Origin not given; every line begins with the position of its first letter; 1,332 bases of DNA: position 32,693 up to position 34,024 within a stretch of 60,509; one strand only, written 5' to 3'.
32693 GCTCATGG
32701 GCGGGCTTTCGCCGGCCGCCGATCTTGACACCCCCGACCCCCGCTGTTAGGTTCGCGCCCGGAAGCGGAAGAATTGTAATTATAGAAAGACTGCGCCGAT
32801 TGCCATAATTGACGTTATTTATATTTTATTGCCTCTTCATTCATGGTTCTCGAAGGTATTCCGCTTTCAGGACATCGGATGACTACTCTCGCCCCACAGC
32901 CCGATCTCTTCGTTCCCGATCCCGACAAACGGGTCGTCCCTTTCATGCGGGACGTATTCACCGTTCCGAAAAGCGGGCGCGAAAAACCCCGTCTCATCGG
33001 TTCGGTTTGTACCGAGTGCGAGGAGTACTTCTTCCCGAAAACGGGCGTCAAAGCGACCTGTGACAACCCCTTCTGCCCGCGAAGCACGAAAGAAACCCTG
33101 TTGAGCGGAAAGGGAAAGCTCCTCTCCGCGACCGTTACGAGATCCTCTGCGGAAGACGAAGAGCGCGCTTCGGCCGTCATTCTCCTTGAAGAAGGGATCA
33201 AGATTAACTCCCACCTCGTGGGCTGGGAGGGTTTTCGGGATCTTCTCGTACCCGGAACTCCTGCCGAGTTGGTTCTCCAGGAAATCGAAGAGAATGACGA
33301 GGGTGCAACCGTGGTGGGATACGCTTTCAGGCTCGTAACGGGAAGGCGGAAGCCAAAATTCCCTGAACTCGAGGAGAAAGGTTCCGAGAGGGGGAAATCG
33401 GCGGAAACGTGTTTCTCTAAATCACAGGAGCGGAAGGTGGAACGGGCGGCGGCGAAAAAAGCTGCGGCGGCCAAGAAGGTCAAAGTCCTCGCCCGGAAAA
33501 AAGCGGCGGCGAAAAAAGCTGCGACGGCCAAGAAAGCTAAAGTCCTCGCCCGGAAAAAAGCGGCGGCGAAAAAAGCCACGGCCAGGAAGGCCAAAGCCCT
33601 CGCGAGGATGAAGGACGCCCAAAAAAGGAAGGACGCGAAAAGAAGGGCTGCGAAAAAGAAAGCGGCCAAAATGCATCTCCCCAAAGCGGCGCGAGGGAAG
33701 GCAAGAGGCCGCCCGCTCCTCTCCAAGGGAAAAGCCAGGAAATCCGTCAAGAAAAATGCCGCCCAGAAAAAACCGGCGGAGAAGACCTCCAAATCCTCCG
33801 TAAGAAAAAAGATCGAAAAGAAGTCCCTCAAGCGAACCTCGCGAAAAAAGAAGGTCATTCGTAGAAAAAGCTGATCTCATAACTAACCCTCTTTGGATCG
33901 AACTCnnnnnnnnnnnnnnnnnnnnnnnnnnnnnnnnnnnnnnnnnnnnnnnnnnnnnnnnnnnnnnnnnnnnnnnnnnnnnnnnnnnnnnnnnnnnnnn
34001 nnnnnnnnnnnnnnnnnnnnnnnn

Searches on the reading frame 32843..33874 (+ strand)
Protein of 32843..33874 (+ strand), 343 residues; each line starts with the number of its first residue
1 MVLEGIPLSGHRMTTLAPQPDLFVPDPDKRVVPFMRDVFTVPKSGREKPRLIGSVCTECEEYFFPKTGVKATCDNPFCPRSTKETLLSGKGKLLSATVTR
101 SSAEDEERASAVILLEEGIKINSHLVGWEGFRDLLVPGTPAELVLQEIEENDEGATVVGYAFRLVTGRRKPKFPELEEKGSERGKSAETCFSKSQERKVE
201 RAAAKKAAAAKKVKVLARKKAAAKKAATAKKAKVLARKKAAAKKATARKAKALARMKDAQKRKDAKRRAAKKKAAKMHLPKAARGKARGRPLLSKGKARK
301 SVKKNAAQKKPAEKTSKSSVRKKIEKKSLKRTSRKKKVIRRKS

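Call 45: search_protein_families(library=pfam, proteins=[window:32843-33874:+], max_evalue=0.0001)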
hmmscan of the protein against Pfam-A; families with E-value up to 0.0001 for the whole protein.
window:32843-33874:+ (343 aa): 1 family
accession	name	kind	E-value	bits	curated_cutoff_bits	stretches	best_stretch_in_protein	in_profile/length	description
PF01796.24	OB_ChsH2_C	-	9e-05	22.8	27.1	0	87-144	4-63/65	ChsH2, C-terminal OB-fold domain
